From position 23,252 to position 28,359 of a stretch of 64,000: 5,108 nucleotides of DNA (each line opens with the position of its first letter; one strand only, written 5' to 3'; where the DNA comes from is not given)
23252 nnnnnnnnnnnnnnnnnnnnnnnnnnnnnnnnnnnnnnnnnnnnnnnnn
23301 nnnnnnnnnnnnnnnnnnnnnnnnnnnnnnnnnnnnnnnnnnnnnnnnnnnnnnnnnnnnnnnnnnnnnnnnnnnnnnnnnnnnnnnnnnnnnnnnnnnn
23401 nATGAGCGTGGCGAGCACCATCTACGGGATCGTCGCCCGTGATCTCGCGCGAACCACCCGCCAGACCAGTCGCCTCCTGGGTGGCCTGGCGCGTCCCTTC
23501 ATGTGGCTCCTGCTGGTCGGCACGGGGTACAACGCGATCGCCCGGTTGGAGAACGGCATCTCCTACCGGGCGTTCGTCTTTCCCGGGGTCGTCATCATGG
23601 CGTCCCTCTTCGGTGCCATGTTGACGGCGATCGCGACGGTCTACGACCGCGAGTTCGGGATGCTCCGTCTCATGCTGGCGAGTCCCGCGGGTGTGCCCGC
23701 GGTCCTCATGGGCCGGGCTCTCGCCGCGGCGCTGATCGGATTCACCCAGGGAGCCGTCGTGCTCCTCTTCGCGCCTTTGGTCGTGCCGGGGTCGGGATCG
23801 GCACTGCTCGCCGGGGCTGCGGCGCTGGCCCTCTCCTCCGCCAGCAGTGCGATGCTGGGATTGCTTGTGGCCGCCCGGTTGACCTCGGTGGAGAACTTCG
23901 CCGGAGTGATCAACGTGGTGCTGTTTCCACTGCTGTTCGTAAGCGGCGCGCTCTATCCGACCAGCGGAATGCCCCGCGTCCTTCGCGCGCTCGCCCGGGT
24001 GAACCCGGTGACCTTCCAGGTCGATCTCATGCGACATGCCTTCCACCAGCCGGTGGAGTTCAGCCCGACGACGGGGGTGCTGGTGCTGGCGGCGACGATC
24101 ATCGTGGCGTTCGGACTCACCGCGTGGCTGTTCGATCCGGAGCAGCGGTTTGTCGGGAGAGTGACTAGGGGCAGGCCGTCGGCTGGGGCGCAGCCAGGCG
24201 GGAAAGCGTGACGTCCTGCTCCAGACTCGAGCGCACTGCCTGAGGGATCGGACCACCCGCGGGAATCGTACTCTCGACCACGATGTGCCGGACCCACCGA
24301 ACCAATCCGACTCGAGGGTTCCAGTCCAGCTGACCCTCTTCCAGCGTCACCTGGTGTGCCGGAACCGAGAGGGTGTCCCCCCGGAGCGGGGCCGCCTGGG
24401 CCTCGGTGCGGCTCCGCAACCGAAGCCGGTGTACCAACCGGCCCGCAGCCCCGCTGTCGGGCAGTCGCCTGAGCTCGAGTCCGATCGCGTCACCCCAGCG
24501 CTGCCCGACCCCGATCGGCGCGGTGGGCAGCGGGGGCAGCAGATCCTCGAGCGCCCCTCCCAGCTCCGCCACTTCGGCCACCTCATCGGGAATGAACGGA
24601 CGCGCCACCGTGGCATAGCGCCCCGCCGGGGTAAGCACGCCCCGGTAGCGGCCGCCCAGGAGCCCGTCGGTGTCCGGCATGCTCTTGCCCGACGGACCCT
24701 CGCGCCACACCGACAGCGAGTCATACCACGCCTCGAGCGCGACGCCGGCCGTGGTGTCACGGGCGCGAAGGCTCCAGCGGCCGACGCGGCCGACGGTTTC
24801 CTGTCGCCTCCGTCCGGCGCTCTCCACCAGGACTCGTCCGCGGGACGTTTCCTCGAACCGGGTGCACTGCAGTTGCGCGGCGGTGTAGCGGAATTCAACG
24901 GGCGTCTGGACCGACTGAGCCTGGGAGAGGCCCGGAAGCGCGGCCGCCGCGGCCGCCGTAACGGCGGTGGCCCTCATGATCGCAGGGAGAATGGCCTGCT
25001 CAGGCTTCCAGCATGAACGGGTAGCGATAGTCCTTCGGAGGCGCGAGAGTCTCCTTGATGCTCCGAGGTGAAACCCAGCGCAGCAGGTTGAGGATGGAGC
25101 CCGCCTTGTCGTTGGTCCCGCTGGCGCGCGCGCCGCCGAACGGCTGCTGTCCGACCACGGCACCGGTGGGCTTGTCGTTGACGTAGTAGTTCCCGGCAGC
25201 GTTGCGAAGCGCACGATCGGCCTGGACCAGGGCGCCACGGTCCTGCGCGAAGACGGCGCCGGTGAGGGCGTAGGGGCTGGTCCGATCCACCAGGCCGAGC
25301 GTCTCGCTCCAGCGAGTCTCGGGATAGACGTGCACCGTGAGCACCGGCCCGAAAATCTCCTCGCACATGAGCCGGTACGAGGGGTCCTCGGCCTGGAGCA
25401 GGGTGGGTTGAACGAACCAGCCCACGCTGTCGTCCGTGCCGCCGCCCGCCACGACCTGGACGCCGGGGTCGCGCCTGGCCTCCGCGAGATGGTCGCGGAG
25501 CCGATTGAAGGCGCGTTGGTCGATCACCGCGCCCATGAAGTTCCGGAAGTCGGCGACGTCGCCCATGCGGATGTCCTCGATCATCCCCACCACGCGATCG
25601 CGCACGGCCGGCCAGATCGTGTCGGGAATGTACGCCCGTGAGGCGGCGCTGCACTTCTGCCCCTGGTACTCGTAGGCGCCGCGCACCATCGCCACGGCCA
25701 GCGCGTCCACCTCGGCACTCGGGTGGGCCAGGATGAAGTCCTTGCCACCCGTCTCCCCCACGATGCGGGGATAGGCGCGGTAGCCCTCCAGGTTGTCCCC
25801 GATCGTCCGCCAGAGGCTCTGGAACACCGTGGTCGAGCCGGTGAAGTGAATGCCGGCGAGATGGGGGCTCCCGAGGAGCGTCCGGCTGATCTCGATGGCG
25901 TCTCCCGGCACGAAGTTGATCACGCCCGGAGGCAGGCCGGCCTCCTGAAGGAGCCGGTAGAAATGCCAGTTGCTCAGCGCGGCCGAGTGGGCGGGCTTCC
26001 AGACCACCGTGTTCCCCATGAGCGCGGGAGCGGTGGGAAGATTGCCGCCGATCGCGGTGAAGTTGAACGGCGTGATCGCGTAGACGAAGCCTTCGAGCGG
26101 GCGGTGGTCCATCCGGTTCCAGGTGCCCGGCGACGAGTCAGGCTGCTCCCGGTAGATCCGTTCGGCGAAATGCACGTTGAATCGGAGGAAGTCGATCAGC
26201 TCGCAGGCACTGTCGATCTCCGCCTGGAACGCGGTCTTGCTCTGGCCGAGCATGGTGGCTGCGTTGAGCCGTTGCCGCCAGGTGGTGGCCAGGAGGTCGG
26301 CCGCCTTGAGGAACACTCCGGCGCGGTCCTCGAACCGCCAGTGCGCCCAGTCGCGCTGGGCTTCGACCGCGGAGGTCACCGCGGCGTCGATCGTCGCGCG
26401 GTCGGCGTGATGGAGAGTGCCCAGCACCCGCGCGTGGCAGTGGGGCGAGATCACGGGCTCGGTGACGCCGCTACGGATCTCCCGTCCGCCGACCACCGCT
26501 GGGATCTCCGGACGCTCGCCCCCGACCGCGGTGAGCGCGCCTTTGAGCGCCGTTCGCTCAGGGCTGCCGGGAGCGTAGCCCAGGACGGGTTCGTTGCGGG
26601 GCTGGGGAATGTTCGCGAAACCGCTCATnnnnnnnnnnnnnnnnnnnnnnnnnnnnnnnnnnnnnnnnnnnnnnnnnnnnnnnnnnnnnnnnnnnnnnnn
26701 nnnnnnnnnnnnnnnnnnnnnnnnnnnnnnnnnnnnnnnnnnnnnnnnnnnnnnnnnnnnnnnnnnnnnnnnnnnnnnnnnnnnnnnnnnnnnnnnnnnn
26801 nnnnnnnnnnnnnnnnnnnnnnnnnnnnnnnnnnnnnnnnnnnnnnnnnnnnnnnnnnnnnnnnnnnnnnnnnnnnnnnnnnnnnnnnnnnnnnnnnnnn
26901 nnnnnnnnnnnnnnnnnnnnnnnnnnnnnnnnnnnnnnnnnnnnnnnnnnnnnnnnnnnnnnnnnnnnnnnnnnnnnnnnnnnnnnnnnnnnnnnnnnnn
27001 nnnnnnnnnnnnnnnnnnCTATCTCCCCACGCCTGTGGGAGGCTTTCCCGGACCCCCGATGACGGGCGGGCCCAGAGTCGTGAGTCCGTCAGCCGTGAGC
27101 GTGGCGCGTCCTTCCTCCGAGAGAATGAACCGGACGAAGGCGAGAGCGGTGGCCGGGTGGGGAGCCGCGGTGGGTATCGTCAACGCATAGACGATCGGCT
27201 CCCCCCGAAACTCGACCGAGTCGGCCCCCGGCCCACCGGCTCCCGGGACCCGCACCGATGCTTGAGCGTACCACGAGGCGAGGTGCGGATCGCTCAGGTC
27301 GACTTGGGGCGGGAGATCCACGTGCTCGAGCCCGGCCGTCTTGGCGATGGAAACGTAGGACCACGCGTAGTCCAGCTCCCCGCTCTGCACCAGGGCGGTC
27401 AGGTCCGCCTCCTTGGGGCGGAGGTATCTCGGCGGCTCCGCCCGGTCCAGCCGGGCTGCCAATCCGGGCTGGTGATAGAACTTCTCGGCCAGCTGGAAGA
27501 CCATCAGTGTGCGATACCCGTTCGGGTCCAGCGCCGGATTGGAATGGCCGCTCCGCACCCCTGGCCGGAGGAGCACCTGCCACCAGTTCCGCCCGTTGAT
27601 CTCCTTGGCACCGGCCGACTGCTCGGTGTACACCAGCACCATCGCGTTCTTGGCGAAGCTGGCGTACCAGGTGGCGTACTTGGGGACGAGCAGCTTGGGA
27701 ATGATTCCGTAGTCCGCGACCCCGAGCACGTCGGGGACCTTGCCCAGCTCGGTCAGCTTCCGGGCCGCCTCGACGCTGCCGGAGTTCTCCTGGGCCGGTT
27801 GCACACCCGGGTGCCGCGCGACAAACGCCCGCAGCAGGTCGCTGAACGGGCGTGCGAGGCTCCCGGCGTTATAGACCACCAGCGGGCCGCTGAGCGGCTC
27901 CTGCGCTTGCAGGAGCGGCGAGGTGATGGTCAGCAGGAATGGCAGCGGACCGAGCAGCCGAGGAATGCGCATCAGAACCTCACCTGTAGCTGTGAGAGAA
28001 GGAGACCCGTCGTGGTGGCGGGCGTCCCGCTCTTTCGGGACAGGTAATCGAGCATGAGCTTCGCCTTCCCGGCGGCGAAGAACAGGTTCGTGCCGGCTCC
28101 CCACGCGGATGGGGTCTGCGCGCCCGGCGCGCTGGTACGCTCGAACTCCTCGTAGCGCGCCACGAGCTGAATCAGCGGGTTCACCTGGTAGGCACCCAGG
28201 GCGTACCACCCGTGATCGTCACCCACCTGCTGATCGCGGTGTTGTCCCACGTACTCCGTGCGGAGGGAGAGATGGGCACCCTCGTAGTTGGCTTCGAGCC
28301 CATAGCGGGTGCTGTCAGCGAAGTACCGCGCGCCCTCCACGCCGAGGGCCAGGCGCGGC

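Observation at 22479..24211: ABC-2 exporter translationally coupled to pqqE: candidate PQQ (or PqqA-derived product) export system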

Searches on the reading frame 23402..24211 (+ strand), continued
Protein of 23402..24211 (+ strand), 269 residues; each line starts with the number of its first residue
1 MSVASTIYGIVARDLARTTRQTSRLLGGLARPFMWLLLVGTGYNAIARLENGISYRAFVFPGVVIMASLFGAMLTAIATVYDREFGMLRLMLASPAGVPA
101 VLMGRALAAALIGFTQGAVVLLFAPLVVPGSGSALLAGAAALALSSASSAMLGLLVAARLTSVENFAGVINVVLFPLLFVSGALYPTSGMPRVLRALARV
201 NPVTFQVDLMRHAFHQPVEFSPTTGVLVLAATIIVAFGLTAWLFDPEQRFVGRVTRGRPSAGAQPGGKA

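Call 78: search_protein_families(library=ncbifam, proteins=[L073:4722-5906:+, L073:5919-6908:+, L073:6944-7912:+, L073:7909-9264:+, L073:8841-9989:+, L045:9054-9989:+, L021:9015-9965:+, L025:9240-9989:+], max_evalue=1e-30)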
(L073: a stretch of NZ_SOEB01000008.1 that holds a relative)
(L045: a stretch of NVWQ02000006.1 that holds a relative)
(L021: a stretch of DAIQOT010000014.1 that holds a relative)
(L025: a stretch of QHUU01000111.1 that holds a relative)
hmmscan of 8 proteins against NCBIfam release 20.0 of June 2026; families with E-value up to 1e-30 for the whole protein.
L073:4722-5906:+ (394 aa): 1 family
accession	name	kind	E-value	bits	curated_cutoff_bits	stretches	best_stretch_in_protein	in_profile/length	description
TIGR03863.1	PQQ_ABC_bind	subfamily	1.1e-137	458.7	413.6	1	41-390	2-346/347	ABC transporter, substrate binding protein, PQQ-dependent alcohol dehydrogenase system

L073:5919-6908:+ (329 aa): 3 families
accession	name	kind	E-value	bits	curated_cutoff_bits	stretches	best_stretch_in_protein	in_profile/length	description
TIGR03866.1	PQQ_ABC_repeats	subfamily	2.9e-153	509.4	287.3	1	14-324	3-310/310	PQQ-dependent catabolism-associated beta-propeller protein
TIGR02276.1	beta_rpt_yvtn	repeat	4e-50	167.5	27.85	0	104-144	2-42/42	beta-propeller repeat protein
NF052340.1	hydrazine_beta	equivalog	5.9e-36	124.3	560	0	231-327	33-129/372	hydrazine synthase subunit beta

L073:6944-7912:+ (322 aa): 0 families

L073:7909-9264:+ (451 aa): 9 families
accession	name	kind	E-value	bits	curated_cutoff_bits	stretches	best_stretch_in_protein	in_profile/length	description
NF008420.0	PRK11247.1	equivalog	5.9e-42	143.6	395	1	254-438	13-205/257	aliphatic sulfonates ABC transporter ATP-binding protein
TIGR03265.1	PhnT2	equivalog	2.7e-38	132.1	457.7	1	255-440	6-208/353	putative 2-aminoethylphosphonate ABC transporter ATP-binding protein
TIGR00968.1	3a0106s01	subfamily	2.9e-36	125.2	342.75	1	259-440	6-204/237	sulfate ABC transporter ATP-binding protein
TIGR03005.1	ectoine_ehuA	equivalog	4.8e-36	124.2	345.4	0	313-438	86-218/252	ectoine/hydroxyectoine ABC transporter ATP-binding protein EhuA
NF007027.0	PRK09493.1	equivalog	9.3e-35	120.1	379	0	316-438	79-207/240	glutamine ABC transporter ATP-binding protein GlnQ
NF008428.0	PRK11264.1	equivalog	5.5e-34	117.5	406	0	314-438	85-215/250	L-cystine ABC transporter ATP-binding protein TcyN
NF008421.0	PRK11248.1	equivalog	4.5e-33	114.8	357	1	256-445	4-207/255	taurine ABC transporter ATP-binding subunit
TIGR01277.1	thiQ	equivalog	2e-31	109.2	245.05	1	271-440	16-202/213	thiamine ABC transporter ATP-binding protein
NF008105.0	PRK10851.1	equivalog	8e-31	107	502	0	256-440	5-210/362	sulfate/thiosulfate ABC transporter ATP-binding protein CysA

L073:8841-9989:+ (382 aa): 32 families (the best 25 are shown)
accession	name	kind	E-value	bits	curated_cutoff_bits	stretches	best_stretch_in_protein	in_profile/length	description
TIGR03864.1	PQQ_ABC_ATP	hypoth_equivalog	9.2e-102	339.5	302.25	1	145-376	1-236/236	ABC transporter, ATP-binding subunit, PQQ-dependent alcohol dehydrogenase system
TIGR01188.1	drrA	subfamily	6.7e-55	186.5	312.45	1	155-356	3-205/302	daunorubicin resistance ABC transporter, ATP-binding protein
NF010060.0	PRK13537.1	equivalog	3.9e-43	147.5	521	1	143-354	13-225/314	nodulation factor ABC transporter ATP-binding protein NodI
TIGR03522.1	GldA_ABC_ATP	equivalog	5.3e-42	144.3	402.6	1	146-356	3-213/301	gliding motility-associated ABC transporter ATP-binding subunit GldA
TIGR04406.1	LPS_export_lptB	equivalog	3e-41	141.3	240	1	146-364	2-224/239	LPS export ABC transporter ATP-binding protein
NF010059.0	PRK13536.1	equivalog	6.5e-41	140.2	549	1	140-353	38-252/342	nodulation factor ABC transporter ATP-binding protein NodI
NF033858.1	ABC2_perm_RbbA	equivalog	8e-41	139.9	1050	1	146-375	2-240/909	ribosome-associated ATPase/putative transporter RbbA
TIGR02673.1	FtsE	equivalog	9.7e-40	136.5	264.85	1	146-335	2-196/214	cell division ATP-binding protein FtsE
TIGR04520.1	ECF_ATPase_1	equivalog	1.5e-38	132.8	315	1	147-363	2-224/269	energy-coupling factor transporter ATPase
TIGR01288.1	nodI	equivalog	2.6e-38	131.8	424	1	145-353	4-213/303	nodulation factor ABC transporter ATP-binding protein NodI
TIGR04521.1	ECF_ATPase_2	equivalog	6.1e-38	130.5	330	1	157-361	17-231/279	energy-coupling factor transporter ATPase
TIGR02857.1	CydD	equivalog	1.5e-36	126.5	435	1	144-347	320-528/529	thiol reductant ABC exporter subunit CydD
TIGR03873.1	F420-0_ABC_ATP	hypoth_equivalog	6.5e-36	123.9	372.4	1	146-370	2-232/256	putative F420-0 ABC transporter ATP-binding protein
NF010178.0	PRK13657.1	equivalog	2.3e-35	122.1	733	1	145-359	334-553/588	glucan ABC transporter ATP-binding protein/ permease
TIGR00968.1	3a0106s01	subfamily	5.1e-35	121.1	342.75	1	148-362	3-218/237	sulfate ABC transporter ATP-binding protein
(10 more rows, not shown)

L045:9054-9989:+ (311 aa): 38 families (the best 25 are shown)
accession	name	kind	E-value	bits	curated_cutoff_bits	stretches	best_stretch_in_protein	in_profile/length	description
TIGR01188.1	drrA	subfamily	1.3e-75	254.5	312.45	1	14-258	1-245/302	daunorubicin resistance ABC transporter, ATP-binding protein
TIGR03864.1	PQQ_ABC_ATP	hypoth_equivalog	6e-65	219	302.25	1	6-230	1-225/236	ABC transporter, ATP-binding subunit, PQQ-dependent alcohol dehydrogenase system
NF033858.1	ABC2_perm_RbbA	equivalog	6.1e-60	203.1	1050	1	4-234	264-494/909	ribosome-associated ATPase/putative transporter RbbA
NF010060.0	PRK13537.1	equivalog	4.1e-51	173.7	521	1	6-298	15-305/314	nodulation factor ABC transporter ATP-binding protein NodI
TIGR03522.1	GldA_ABC_ATP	equivalog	2.5e-47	161.8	402.6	1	6-269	2-264/301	gliding motility-associated ABC transporter ATP-binding subunit GldA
NF010059.0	PRK13536.1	equivalog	2.2e-46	158.2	549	1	4-298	41-333/342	nodulation factor ABC transporter ATP-binding protein NodI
TIGR01288.1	nodI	equivalog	8.3e-43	146.5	424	1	4-298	2-294/303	nodulation factor ABC transporter ATP-binding protein NodI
NF006987.0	PRK09452.1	equivalog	9.5e-43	146.3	482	1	6-226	17-237/378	spermidine/putrescine ABC transporter ATP-binding protein PotA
TIGR04406.1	LPS_export_lptB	equivalog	3.1e-42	144.5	240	1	7-227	2-225/239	LPS export ABC transporter ATP-binding protein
TIGR04520.1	ECF_ATPase_1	equivalog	9.2e-42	143.3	315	1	7-241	1-239/269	energy-coupling factor transporter ATPase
TIGR04521.1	ECF_ATPase_2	equivalog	4.2e-40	137.6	330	1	19-242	18-249/279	energy-coupling factor transporter ATPase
NF043075.1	MMSYN1_0197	equivalog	4.6e-39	134.3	550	1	7-225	3-221/341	spermidine/putrescine ABC transporter ATP-binding protein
TIGR00968.1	3a0106s01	subfamily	4.6e-39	134.3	342.75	1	9-231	3-225/237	sulfate ABC transporter ATP-binding protein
TIGR03265.1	PhnT2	equivalog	2.3e-38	132.4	457.7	1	7-228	5-226/353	putative 2-aminoethylphosphonate ABC transporter ATP-binding protein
TIGR02673.1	FtsE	equivalog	3.3e-37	128.2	264.85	1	8-199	3-198/214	cell division ATP-binding protein FtsE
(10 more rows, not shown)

L021:9015-9965:+ (316 aa): 40 families (the best 25 are shown)
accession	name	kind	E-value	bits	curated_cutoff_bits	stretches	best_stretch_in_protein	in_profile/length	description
TIGR01188.1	drrA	subfamily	5.6e-95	318.1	312.45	1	19-310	1-302/302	daunorubicin resistance ABC transporter, ATP-binding protein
TIGR03864.1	PQQ_ABC_ATP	hypoth_equivalog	4e-67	226.1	302.25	1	16-236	6-226/236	ABC transporter, ATP-binding subunit, PQQ-dependent alcohol dehydrogenase system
NF033858.1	ABC2_perm_RbbA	equivalog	7.9e-66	222.6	1050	1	9-233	264-488/909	ribosome-associated ATPase/putative transporter RbbA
NF010060.0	PRK13537.1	equivalog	4.3e-54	183.5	521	1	11-258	15-264/314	nodulation factor ABC transporter ATP-binding protein NodI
NF010059.0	PRK13536.1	equivalog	6.9e-51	173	549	1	12-306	44-333/342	nodulation factor ABC transporter ATP-binding protein NodI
TIGR03522.1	GldA_ABC_ATP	equivalog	3.1e-50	171.3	402.6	1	16-305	7-297/301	gliding motility-associated ABC transporter ATP-binding subunit GldA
TIGR01288.1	nodI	equivalog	9.3e-49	166.1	424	1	15-308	8-296/303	nodulation factor ABC transporter ATP-binding protein NodI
NF000106.1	40850658_otr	exception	1.8e-42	145.7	750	1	12-237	14-239/351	oxytetracycline efflux ABC transporter Otr(C) ATP-binding subunit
TIGR04406.1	LPS_export_lptB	equivalog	1.2e-41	142.6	240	1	13-231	3-224/239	LPS export ABC transporter ATP-binding protein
TIGR04520.1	ECF_ATPase_1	equivalog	1.6e-40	139.3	315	1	24-232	15-226/269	energy-coupling factor transporter ATPase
TIGR04521.1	ECF_ATPase_2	equivalog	2.7e-40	138.2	330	1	24-240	18-243/279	energy-coupling factor transporter ATPase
TIGR01186.1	proV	subfamily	2.7e-39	135.3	326.6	1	21-231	3-219/363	betaine/proline/choline family ABC transporter ATP-binding protein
TIGR03265.1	PhnT2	equivalog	7.2e-39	134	457.7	1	17-230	10-223/353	putative 2-aminoethylphosphonate ABC transporter ATP-binding protein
NF006987.0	PRK09452.1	equivalog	4.6e-38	130.9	482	1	6-229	12-235/378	spermidine/putrescine ABC transporter ATP-binding protein PotA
TIGR03740.1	galliderm_ABC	subfamily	3.5e-37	128.2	309.75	1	17-224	6-206/223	lantibiotic protection ABC transporter ATP-binding subunit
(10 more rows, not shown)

L025:9240-9989:+ (249 aa): 35 families (the best 25 are shown)
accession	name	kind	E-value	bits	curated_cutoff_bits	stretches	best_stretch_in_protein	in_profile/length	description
TIGR01188.1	drrA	subfamily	4.1e-86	289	312.45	1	12-232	1-221/302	daunorubicin resistance ABC transporter, ATP-binding protein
TIGR03864.1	PQQ_ABC_ATP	hypoth_equivalog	2.2e-69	233.5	302.25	1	4-239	1-236/236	ABC transporter, ATP-binding subunit, PQQ-dependent alcohol dehydrogenase system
NF033858.1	ABC2_perm_RbbA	equivalog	1.2e-68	231.9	1050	1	3-238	265-500/909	ribosome-associated ATPase/putative transporter RbbA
NF010060.0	PRK13537.1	equivalog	4.9e-55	186.6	521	1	2-224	13-235/314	nodulation factor ABC transporter ATP-binding protein NodI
NF010059.0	PRK13536.1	equivalog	8.1e-50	169.5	549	1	3-223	42-262/342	nodulation factor ABC transporter ATP-binding protein NodI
TIGR01288.1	nodI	equivalog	5.7e-48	163.5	424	1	3-222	3-222/303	nodulation factor ABC transporter ATP-binding protein NodI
TIGR03522.1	GldA_ABC_ATP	equivalog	6.7e-47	160.4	402.6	1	5-227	3-224/301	gliding motility-associated ABC transporter ATP-binding subunit GldA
TIGR00968.1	3a0106s01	subfamily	1.3e-40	139.4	342.75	1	9-225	5-221/237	sulfate ABC transporter ATP-binding protein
TIGR04520.1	ECF_ATPase_1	equivalog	1.6e-40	139.2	315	1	17-225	15-226/269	energy-coupling factor transporter ATPase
TIGR03265.1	PhnT2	equivalog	7.6e-40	137.2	457.7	1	4-224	4-224/353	putative 2-aminoethylphosphonate ABC transporter ATP-binding protein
TIGR04406.1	LPS_export_lptB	equivalog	8.4e-40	136.6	240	1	6-226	3-226/239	LPS export ABC transporter ATP-binding protein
NF000106.1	40850658_otr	exception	8.1e-39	133.7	750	1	3-231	12-240/351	oxytetracycline efflux ABC transporter Otr(C) ATP-binding subunit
NF006987.0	PRK09452.1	equivalog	1.4e-38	132.5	482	1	4-222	17-235/378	spermidine/putrescine ABC transporter ATP-binding protein PotA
TIGR04521.1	ECF_ATPase_2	equivalog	2.1e-38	132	330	1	17-224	18-234/279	energy-coupling factor transporter ATPase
NF047930.1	ABC_ATP_B6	equivalog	5.6e-38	130.8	670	1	4-235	2-236/510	putative B6 ABC transporter ATP-binding protein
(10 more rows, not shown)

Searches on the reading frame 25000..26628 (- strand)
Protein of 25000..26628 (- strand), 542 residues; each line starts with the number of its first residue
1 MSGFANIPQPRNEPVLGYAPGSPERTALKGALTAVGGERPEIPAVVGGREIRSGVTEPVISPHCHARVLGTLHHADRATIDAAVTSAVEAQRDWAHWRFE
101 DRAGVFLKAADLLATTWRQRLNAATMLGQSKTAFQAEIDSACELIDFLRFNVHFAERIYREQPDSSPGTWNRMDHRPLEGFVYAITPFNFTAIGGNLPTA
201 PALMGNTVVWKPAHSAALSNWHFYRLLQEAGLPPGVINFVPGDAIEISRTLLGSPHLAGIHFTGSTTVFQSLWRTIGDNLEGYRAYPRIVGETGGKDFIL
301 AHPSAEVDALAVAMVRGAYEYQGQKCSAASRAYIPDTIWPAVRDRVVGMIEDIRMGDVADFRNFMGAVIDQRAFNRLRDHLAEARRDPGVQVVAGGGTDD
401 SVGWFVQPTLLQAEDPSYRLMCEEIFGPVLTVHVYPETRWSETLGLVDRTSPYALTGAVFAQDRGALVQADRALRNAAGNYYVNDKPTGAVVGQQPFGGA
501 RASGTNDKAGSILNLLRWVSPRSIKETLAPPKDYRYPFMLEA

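Call 3: search_protein_families(library=pfam, proteins=[window:25000-26628:-])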
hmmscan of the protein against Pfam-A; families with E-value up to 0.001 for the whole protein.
window:25000-26628:- (542 aa): 1 family
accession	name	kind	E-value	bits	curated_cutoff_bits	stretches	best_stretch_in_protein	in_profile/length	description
PF00171.27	Aldedh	-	7.7e-97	325.2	23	1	57-510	9-448/461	Aldehyde dehydrogenase family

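Call 5: search_protein_families(library=ncbifam, proteins=[window:25000-26628:-], max_evalue=0.00001)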
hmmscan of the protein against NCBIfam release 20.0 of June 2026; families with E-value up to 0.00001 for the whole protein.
window:25000-26628:- (542 aa): 39 families (the best 25 are shown)
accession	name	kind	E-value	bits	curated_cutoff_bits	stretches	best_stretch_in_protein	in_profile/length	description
TIGR01236.1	D1pyr5carbox1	equivalog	7.1e-239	793.8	613.6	1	11-539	1-532/533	L-glutamate gamma-semialdehyde dehydrogenase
NF002852.0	PRK03137.1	subfamily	1.5e-101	340.8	648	1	11-527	6-513/514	L-glutamate gamma-semialdehyde dehydrogenase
TIGR01237.1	D1pyr5carbox2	equivalog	4.6e-90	302.8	659.65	1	25-527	15-510/511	L-glutamate gamma-semialdehyde dehydrogenase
NF008869.0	PRK11904.1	equivalog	4.9e-74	249.8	747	1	32-524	544-1024/1042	bifunctional proline dehydrogenase/L-glutamate gamma-semialdehyde dehydrogenase PutA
TIGR01238.1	D1pyr5carbox3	equivalog_domain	1.7e-63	214.9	485.2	1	44-520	40-497/500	L-glutamate gamma-semialdehyde dehydrogenase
NF008772.0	PRK11809.1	equivalog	1.9e-62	211.3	1750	1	46-523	651-1111/1318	trifunctional transcriptional regulator/proline dehydrogenase/L-glutamate gamma-semialdehyde dehydrogenase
NF006916.0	PRK09407.1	equivalog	6.2e-58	196.7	521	1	64-526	42-492/526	succinic semialdehyde dehydrogenase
NF042993.1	AlphKGSA_gudD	equivalog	8.7e-55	186.3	770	1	52-507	16-461/481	alpha-ketoglutaric semialdehyde dehydrogenase GucD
NF010000.0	PRK13473.1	subfamily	1.3e-54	185.7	615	1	52-505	14-452/475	aminobutyraldehyde dehydrogenase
TIGR01804.1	BADH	equivalog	6.4e-50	170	668.6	1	54-510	12-456/467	betaine-aldehyde dehydrogenase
NF052305.1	DioxValDhHalo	equivalog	1.2e-49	169.6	750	1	53-506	18-460/483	2,5-dioxovalerate dehydrogenase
TIGR02299.1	HpaE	equivalog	7.9e-49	166.5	638.35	1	58-510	19-461/488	5-carboxymethyl-2-hydroxymuconate semialdehyde dehydrogenase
NF045735.1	PaDhStyDPseudo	equivalog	2.5e-48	164.9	850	1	51-510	14-466/483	phenylacetaldehyde dehydrogenase StyD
NF009725.0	PRK13252.1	equivalog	1e-47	162.7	593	1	54-510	21-464/488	betaine-aldehyde dehydrogenase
NF045736.1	PaDhStyDRhodo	equivalog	9.1e-46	156.4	800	1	66-508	28-460/479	phenylacetaldehyde dehydrogenase StyD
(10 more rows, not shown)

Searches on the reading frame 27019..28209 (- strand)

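Call 45: search_protein_families(library=pfam, proteins=[window:27019-28209:-], max_evalue=0.00001)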
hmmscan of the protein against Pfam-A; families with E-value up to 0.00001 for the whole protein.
window:27019-28209:- (396 aa): 2 families
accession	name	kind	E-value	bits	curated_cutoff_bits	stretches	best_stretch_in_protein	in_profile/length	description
PF13531.11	SBP_bac_11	-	5.5e-33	115.1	25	1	110-376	1-226/227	Bacterial extracellular solute-binding protein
PF01547.30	SBP_bac_1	-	4.9e-12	46.9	26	1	116-368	2-306/307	Bacterial extracellular solute-binding protein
